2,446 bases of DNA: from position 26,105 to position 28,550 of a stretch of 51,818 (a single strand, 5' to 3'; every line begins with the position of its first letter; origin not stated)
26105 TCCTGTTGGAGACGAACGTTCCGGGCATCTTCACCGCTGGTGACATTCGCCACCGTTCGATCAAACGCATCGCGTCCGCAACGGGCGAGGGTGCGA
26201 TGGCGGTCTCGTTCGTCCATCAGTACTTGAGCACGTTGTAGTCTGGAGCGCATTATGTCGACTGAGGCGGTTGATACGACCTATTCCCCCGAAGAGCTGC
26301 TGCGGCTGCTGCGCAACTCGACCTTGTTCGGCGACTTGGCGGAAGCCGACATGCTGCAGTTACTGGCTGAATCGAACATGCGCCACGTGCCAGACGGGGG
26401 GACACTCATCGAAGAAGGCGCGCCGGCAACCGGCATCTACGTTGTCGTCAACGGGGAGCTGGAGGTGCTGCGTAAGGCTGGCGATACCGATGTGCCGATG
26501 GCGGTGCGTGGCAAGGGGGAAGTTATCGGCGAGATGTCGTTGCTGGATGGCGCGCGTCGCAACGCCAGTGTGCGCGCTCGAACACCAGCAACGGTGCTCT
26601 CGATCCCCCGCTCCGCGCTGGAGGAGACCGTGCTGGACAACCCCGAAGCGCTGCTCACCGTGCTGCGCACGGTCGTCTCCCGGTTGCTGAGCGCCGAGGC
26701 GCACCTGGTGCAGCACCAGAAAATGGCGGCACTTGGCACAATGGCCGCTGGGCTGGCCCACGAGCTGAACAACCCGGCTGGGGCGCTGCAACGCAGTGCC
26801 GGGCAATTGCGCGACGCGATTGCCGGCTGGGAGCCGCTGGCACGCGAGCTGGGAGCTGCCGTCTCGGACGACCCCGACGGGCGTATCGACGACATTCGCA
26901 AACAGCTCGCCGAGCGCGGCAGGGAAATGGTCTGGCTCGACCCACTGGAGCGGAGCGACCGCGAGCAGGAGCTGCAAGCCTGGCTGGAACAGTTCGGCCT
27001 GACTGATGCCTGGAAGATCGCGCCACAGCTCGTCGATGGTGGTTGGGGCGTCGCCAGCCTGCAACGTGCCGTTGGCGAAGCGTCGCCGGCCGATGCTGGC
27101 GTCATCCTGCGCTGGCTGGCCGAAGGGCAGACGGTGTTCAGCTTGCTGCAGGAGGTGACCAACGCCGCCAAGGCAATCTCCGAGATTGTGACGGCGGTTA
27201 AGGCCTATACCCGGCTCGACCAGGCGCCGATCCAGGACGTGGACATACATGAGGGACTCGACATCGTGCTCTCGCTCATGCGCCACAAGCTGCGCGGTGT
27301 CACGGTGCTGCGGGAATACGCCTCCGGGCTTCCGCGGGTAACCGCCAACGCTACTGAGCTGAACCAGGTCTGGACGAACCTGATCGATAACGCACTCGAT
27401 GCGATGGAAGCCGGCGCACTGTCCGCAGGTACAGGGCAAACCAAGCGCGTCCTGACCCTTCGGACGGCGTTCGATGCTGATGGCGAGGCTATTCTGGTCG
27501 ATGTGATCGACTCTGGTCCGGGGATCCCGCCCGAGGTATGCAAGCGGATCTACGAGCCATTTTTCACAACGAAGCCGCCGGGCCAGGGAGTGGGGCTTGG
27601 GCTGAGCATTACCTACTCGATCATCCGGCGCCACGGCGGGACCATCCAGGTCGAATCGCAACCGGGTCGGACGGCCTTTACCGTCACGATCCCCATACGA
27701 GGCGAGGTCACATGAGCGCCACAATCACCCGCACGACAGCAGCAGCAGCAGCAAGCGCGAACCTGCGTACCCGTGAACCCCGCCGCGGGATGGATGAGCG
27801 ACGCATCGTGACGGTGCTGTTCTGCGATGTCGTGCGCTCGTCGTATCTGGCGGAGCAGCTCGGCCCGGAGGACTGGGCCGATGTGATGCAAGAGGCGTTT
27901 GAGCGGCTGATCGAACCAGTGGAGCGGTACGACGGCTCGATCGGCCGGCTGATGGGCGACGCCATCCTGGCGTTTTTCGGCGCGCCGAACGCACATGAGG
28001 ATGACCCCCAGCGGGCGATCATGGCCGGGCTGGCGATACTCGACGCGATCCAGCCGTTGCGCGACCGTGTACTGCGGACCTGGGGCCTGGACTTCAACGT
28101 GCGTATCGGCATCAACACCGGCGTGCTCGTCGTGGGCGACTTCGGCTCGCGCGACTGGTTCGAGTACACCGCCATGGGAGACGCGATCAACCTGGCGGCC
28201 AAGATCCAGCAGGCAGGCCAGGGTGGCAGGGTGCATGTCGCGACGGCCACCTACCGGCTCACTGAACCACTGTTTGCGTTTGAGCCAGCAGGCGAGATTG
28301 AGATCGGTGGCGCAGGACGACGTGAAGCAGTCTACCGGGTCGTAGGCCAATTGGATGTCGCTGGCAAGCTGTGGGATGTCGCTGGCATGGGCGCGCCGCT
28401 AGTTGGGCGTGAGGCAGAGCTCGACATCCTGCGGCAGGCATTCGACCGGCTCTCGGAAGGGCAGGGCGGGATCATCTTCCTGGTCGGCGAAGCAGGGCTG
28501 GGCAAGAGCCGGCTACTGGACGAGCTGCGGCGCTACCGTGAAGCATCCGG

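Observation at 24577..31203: Tightly packed cassette: receiver-fused flavoprotein, cNMP-binding histidine kinase and cyclase/P-loop/TPR protein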

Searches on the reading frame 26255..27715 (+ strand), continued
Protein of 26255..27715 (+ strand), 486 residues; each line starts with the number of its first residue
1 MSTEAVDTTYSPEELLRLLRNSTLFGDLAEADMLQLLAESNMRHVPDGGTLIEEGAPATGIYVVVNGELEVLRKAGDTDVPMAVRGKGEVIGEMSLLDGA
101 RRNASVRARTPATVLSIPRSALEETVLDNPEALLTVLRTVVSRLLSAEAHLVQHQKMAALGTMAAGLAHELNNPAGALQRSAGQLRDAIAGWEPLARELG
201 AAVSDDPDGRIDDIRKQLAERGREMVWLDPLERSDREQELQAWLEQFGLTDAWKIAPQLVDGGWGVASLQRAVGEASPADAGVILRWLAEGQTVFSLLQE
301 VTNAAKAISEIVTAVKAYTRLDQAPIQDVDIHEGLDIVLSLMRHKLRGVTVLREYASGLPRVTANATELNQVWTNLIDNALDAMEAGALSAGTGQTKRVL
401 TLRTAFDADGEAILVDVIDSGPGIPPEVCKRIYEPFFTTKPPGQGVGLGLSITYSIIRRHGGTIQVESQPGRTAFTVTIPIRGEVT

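Call 79: find_encoding_contigs(protein=P0419, flank=8000, max_places=1)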
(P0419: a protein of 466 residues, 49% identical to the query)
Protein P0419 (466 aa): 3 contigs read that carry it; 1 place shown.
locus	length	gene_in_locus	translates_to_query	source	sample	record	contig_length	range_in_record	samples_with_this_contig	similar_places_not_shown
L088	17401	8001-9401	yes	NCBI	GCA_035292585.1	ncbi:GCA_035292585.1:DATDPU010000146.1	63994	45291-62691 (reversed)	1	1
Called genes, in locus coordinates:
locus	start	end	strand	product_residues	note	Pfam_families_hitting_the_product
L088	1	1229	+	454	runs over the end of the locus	PF25174:Beta-prop_THOC3 (faint), PF26550:Tricorn_2nd (faint), PF07676:PD40 (faint)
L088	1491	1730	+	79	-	-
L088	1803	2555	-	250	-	PF08032:SpoU_sub_bind, PF00588:SpoU_methylase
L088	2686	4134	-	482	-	PF01406:tRNA-synt_1e, PF01921:tRNA-synt_1f (faint), PF09334:tRNA-synt_1g (weak), PF00133:tRNA-synt_1 (weak), PF09190:DALR_2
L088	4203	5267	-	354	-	PF27675:YCF81_N, PF01850:PIN (weak)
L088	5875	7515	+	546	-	PF00072:Response_reg, PF00890:FAD_binding_2 (weak), PF01266:DAO (weak), PF07992:Pyr_redox_2, PF12831:FAD_oxidored, PF13450:NAD_binding_8 (weak), PF13738:Pyr_redox_3, PF00070:Pyr_redox, +2 more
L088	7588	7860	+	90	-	PF02148:zf-UBP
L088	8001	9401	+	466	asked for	PF00027:cNMP_binding, PF02518:HATPase_c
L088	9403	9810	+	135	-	PF13380:CoA_binding_2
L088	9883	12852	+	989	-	PF07690:MFS_1 (weak), PF02985:HEAT (faint), PF13513:HEAT_EZ (faint), PF13646:HEAT_2, PF21581:SCD (faint), PF13646:HEAT_2, PF13646:HEAT_2, PF00027:cNMP_binding, +1 more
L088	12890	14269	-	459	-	PF07690:MFS_1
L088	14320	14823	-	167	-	PF05163:DinB (faint), PF08020:DUF1706 (weak), PF12867:DinB_2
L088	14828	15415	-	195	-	PF09970:DUF2204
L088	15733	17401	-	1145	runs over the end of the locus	-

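Call 80: find_encoding_contigs(protein=P0430, flank=8000, max_places=1)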
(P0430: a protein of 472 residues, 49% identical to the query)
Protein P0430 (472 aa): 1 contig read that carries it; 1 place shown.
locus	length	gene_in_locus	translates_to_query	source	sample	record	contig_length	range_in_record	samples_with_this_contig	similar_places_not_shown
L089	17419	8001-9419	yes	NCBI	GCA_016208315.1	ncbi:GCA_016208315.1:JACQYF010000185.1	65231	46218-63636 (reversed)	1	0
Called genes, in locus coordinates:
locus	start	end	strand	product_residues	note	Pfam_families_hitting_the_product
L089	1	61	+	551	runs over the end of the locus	PF00515:TPR_1 (faint), PF07719:TPR_2 (faint), PF13424:TPR_12 (faint), PF13181:TPR_8 (faint), PF17874:TPR_MalT (weak)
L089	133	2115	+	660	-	PF12773:DZR, PF24463:DUF7577 (faint), PF13240:Zn_Ribbon_1 (weak), PF13248:Zn_ribbon_3 (weak), PF00211:Guanylate_cyc, PF13191:AAA_16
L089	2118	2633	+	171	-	PF04978:MST (weak), PF12867:DinB_2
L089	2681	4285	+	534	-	PF07719:TPR_2 (faint), PF00515:TPR_1 (faint), PF13181:TPR_8 (faint), PF13374:TPR_10 (faint), PF17874:TPR_MalT, PF13424:TPR_12 (weak), PF17874:TPR_MalT (weak)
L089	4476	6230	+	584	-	PF13424:TPR_12 (weak)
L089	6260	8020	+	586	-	PF13424:TPR_12 (faint)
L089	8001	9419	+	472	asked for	PF00027:cNMP_binding, PF02518:HATPase_c, PF14501:HATPase_c_5 (weak)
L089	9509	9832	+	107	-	PF20660:DUF6812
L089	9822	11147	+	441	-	PF20720:nSTAND3 (faint)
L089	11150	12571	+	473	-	PF00437:T2SSE, PF27713:UCP018868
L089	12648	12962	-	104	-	-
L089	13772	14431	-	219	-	PF00072:Response_reg, PF00196:GerE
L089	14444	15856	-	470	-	PF07730:HisKA_3, PF13581:HATPase_c_2 (faint), PF02518:HATPase_c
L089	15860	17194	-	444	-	PF01979:Amidohydro_1, PF07969:Amidohydro_3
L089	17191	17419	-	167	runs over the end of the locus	PF20797:HepT-like_2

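Call 81: find_encoding_contigs(protein=P0508, flank=8000, max_places=1)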
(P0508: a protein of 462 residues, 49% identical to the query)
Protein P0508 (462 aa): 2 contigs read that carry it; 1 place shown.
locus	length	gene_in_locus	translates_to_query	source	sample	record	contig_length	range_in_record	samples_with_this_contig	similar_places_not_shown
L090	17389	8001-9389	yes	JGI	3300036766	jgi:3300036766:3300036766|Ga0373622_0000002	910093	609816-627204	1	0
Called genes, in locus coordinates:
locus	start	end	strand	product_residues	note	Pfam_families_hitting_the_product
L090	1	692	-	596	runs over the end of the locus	-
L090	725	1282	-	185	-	-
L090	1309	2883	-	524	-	PF17391:Urocanase_N, PF01175:Urocanase, PF17392:Urocanase_C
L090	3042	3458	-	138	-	PF02082:Rrf2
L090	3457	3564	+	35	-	-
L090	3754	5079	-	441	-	PF03796:DnaB_C (weak), PF06745:ATPase, PF13481:AAA_25, PF23442:DUF7125 (weak), PF13401:AAA_22 (weak), PF13541:ChlI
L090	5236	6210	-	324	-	PF01207:Dus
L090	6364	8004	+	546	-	PF00072:Response_reg, PF01494:FAD_binding_3 (weak), PF01946:Thi4 (weak), PF07992:Pyr_redox_2, PF00890:FAD_binding_2 (weak), PF01266:DAO (weak), PF12831:FAD_oxidored (weak), PF13738:Pyr_redox_3, +3 more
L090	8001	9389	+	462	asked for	PF00027:cNMP_binding, PF02518:HATPase_c, PF14501:HATPase_c_5 (weak)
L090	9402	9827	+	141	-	PF13380:CoA_binding_2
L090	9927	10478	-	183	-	PF01625:PMSR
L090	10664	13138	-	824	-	PF02861:Clp_N, PF23569:NBD_SMAX1 (weak), PF00004:AAA, PF17871:AAA_lid_9, PF07724:AAA_2, PF00004:AAA (weak), PF07728:AAA_5, PF10431:ClpB_D2-small, +4 more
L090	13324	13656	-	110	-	PF03819:MazG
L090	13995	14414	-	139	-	PF20791:Acyl-ACP_TE_C (faint), PF13279:4HBT_2, PF03061:4HBT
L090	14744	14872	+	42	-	-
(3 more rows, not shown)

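Call 82: find_encoding_contigs(protein=P0502, flank=8000, max_places=1)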
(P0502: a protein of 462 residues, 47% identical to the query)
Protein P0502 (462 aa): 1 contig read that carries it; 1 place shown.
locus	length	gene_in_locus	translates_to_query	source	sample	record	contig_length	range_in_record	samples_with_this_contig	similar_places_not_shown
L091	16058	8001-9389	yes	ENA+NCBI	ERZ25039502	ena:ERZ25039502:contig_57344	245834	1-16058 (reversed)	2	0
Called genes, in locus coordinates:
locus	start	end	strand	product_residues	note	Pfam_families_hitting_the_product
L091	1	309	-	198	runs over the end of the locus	-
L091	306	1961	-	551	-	PF17391:Urocanase_N, PF01175:Urocanase, PF17392:Urocanase_C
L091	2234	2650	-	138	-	PF02082:Rrf2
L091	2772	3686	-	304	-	PF17115:Toast_rack_N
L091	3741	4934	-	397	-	PF03796:DnaB_C (weak), PF06745:ATPase, PF13401:AAA_22 (faint), PF13481:AAA_25, PF23442:DUF7125 (faint), PF13541:ChlI, PF05362:Lon_C (faint)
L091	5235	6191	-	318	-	PF01207:Dus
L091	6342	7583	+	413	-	PF00072:Response_reg, PF01946:Thi4 (weak), PF00890:FAD_binding_2 (weak), PF01266:DAO (weak), PF01494:FAD_binding_3 (weak), PF07992:Pyr_redox_2, PF12831:FAD_oxidored (weak), PF13450:NAD_binding_8 (weak), +3 more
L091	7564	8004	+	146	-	PF07992:Pyr_redox_2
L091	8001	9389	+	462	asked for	PF00027:cNMP_binding, PF02518:HATPase_c, PF14501:HATPase_c_5 (weak)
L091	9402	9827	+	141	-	PF02629:CoA_binding (weak), PF13380:CoA_binding_2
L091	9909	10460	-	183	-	PF01625:PMSR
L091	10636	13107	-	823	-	PF02861:Clp_N, PF23569:NBD_SMAX1 (weak), PF00004:AAA, PF17871:AAA_lid_9, PF07724:AAA_2, PF00004:AAA (weak), PF07728:AAA_5, PF10431:ClpB_D2-small, +4 more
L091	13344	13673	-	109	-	PF03819:MazG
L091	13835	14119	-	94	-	-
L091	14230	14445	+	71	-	PF13098:Thioredoxin_2 (weak)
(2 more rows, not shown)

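Call 95: predict_structure(alignment_id=A5)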
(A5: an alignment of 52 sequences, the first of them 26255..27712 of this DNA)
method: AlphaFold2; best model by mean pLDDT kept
length: 486 residues; sequences in the alignment: 52
mean_pLDDT: 87.5   pTM: 0.62
mean pLDDT of the five models: 87.5, 86.3, 85.5, 84.3, 84.0
residues with pLDDT >= 90: 287; 70-90: 151; 50-70: 45; < 50: 3
segments of 3 or more residues with pLDDT < 50: none
pLDDT, mean of each block of 10 residues (from residue 1): 61 94 88 94 97 95 96 84 92 86 94 96 86 74 70 65 68 77 88 92 79 92 88 96 94 96 95 89 94 92 80 73 77 94 90 97 92 95 86 78 97 98 94 86 79 92 96 97 71
secondary structure, 60 per line:
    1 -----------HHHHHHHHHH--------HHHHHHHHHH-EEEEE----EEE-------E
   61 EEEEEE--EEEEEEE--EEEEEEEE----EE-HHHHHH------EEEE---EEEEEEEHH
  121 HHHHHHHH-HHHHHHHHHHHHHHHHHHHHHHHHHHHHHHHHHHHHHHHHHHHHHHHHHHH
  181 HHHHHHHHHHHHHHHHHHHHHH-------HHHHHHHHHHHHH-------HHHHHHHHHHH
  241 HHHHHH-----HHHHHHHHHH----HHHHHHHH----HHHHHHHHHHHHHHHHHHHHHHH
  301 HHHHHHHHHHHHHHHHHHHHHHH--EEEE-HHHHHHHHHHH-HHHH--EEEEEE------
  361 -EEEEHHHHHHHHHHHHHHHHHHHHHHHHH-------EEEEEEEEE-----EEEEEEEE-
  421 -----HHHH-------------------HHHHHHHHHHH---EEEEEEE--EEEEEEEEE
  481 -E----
elements in order: H12-21 H30-39 E41-45 E50-52 E60-66 E69-75 E78-85 H93-98 E105-108 E112-118 H119-128 H130-202 H210-222 H230-246 H252-261 H266-273 H278-323 E326-329 H331-341 H343-346 E349-354 E362-365 H366-390 E398-406 E412-419 H426-429 H449-459 E463-469 E472-480

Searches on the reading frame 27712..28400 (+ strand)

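Call 26: search_solved_structures(query=window:27712-28400:+, show_alignments=2)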
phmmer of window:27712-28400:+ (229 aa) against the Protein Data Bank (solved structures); distinct sequences matched with E-value up to 0.001: 61 (the best 60 are shown).
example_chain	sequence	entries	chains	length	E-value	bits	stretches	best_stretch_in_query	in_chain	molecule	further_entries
3r5g_A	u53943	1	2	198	7.1e-25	91.1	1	29-212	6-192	CyaB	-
2w01_A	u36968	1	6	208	5.5e-23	84.9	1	28-195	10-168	ADENYLATE CYCLASE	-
6fht_A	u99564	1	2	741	1e-22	84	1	27-194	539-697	Bacteriophytochrome,Adenylate cyclase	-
8buz_A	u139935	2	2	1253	8e-21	77.8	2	32-181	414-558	Adenylate cyclase type 8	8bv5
8sl3_A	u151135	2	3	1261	1e-18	70.9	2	32-192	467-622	Adenylate cyclase type 5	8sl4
1wc0_A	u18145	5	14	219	1.8e-17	66.9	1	28-177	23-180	ADENYLATE CYCLASE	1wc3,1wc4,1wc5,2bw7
1wc1_A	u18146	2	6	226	3.1e-17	66.1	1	29-177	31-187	ADENYLATE CYCLASE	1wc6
5oyh_A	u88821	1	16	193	4.2e-17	65.7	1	29-208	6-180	Nucleotide cyclase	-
9u3p_A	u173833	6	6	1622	7.6e-17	64.8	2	28-197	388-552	Adenylate cyclase type 9,Protein M2-1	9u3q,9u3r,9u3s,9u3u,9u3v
6sir_A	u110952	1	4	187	7.7e-17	64.8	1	29-206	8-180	Nucleotide cyclase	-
7pd4_A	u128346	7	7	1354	1e-16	64.4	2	28-192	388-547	Adenylate cyclase 9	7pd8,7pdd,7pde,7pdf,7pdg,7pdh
6aoa_A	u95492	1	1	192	1.5e-16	63.9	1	29-212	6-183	Bacterio-rhodopsin/guanylyl cyclase 1 fusion protein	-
6r4o_A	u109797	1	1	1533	1.5e-16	63.9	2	28-192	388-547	Adenylate cyclase 9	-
6r3q_A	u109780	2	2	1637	1.7e-16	63.7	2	28-192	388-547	Adenylate cyclase 9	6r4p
6ao9_A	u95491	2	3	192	2.6e-16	63.1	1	29-212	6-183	Bacterio-rhodopsin/guanylyl cyclase 1 fusion protein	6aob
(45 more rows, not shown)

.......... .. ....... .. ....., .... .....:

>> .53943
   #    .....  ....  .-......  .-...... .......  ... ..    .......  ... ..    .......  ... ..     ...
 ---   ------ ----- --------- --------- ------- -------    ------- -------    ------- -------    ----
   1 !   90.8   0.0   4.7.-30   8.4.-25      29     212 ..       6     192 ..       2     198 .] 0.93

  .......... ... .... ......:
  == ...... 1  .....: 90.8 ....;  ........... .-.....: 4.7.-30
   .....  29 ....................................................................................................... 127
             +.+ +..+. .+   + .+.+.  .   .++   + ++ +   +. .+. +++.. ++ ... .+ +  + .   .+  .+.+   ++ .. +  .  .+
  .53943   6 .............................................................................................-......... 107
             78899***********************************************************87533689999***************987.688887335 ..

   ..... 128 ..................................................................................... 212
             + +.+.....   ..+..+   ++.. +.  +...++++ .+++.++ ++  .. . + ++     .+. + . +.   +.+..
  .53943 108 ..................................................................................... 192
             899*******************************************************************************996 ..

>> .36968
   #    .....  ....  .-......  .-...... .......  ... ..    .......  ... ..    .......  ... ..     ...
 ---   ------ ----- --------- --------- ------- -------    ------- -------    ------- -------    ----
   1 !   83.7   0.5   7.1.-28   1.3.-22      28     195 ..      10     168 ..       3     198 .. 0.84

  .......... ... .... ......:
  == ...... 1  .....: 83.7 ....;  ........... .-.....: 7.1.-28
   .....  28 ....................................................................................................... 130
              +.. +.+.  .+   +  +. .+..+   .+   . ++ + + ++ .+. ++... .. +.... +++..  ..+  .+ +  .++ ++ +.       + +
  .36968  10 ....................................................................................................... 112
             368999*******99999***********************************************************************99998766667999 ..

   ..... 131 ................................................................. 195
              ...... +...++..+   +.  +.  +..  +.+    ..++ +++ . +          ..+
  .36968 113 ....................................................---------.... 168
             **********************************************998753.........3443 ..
